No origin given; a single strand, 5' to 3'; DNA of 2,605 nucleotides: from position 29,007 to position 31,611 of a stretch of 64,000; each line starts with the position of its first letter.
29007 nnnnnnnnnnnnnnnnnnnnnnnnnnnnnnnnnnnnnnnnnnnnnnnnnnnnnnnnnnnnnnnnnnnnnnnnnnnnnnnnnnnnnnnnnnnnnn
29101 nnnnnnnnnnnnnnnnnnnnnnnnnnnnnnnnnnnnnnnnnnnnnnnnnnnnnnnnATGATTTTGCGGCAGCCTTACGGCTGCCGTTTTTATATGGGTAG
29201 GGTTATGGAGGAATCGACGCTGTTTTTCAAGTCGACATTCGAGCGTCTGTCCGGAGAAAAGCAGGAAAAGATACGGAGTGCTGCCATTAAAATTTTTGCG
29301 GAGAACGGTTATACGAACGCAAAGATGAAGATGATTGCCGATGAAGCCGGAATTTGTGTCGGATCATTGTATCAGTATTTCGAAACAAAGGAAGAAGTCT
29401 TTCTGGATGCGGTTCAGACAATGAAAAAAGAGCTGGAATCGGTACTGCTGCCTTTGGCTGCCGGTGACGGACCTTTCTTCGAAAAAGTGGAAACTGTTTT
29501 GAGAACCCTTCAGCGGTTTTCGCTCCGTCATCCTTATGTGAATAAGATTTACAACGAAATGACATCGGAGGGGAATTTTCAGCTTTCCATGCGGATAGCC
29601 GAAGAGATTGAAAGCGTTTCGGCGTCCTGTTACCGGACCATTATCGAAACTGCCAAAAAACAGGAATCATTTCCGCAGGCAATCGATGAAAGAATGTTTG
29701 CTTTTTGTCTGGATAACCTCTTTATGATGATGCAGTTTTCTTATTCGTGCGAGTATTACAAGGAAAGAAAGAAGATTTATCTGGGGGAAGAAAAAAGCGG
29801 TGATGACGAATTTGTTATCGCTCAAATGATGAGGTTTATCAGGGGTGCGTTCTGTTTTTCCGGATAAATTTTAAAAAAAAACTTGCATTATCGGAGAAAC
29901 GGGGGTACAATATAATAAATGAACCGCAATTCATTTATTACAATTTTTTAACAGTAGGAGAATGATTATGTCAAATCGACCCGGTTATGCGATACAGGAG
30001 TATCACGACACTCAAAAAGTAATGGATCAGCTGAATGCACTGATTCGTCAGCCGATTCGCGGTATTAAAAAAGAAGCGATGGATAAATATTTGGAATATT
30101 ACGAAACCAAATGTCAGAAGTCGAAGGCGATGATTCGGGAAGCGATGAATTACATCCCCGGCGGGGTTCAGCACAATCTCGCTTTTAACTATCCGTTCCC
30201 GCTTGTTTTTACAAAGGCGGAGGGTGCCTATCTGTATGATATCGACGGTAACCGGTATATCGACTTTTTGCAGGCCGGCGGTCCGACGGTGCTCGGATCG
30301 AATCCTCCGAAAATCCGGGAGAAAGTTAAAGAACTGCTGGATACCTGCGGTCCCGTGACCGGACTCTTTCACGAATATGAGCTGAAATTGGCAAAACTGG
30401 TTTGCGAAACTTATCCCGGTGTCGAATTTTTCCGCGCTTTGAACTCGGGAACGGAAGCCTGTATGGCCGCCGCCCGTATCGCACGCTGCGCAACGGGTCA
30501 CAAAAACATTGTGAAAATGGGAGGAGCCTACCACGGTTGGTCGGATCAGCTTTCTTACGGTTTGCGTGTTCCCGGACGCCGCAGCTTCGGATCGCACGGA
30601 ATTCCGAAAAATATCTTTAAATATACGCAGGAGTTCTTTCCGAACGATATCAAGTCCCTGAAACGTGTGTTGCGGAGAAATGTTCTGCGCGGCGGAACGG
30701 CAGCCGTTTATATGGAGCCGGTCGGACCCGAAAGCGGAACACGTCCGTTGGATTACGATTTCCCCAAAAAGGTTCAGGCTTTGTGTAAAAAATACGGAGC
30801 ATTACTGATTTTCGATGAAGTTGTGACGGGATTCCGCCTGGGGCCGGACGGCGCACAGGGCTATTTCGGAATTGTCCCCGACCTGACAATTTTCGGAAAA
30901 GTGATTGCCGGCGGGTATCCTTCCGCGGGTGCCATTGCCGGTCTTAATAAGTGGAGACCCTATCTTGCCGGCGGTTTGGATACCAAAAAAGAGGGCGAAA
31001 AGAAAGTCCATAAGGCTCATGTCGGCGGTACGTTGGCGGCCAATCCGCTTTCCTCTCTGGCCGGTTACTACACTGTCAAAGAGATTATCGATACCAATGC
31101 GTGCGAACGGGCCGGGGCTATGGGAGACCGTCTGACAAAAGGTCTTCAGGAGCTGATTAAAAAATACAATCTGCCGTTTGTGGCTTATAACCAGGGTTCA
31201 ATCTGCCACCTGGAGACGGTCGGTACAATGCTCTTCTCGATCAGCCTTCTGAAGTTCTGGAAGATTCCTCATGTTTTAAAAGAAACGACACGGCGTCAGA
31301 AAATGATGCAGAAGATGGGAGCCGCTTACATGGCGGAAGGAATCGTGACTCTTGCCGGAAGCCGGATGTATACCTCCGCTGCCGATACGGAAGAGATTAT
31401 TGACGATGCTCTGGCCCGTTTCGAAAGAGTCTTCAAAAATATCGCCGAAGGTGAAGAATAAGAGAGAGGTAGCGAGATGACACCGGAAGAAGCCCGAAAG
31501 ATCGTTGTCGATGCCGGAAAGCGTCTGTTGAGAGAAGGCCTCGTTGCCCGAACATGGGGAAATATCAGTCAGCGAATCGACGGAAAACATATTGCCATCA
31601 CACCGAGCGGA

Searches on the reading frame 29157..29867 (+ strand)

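Call 77: search_protein_families(library=pfam, proteins=[window:29157-29867:+], max_evalue=0.00001)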
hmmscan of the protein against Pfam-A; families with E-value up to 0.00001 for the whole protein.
window:29157-29867:+ (236 aa): 1 family
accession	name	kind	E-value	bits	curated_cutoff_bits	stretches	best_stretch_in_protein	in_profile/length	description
PF00440.29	TetR_N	-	2.9e-13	49.8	24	1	39-84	1-46/47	Bacterial regulatory proteins, tetR family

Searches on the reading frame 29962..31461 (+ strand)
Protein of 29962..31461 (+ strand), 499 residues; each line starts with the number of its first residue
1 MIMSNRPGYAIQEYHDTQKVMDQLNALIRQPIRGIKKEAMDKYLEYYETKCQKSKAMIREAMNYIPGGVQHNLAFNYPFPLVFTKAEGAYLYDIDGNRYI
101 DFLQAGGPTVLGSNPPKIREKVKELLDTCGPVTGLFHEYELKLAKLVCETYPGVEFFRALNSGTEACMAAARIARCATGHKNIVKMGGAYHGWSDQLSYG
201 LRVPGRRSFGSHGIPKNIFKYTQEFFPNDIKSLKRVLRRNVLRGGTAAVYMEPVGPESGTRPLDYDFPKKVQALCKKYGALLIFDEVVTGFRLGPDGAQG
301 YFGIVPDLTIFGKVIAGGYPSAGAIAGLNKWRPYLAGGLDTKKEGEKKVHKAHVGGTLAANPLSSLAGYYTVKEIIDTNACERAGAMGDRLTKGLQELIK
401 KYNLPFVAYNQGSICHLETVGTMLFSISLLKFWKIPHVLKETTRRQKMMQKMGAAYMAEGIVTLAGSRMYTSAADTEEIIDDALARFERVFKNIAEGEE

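Call 77: search_protein_families(library=pfam, proteins=[window:29962-31461:+], max_evalue=0.00001)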
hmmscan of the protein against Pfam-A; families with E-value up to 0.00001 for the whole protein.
window:29962-31461:+ (499 aa): 1 family
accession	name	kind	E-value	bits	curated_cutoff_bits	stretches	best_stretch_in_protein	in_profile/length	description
PF00202.27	Aminotran_3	-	1.9e-51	175.5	30.5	1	78-420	8-351/403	Aminotransferase class-III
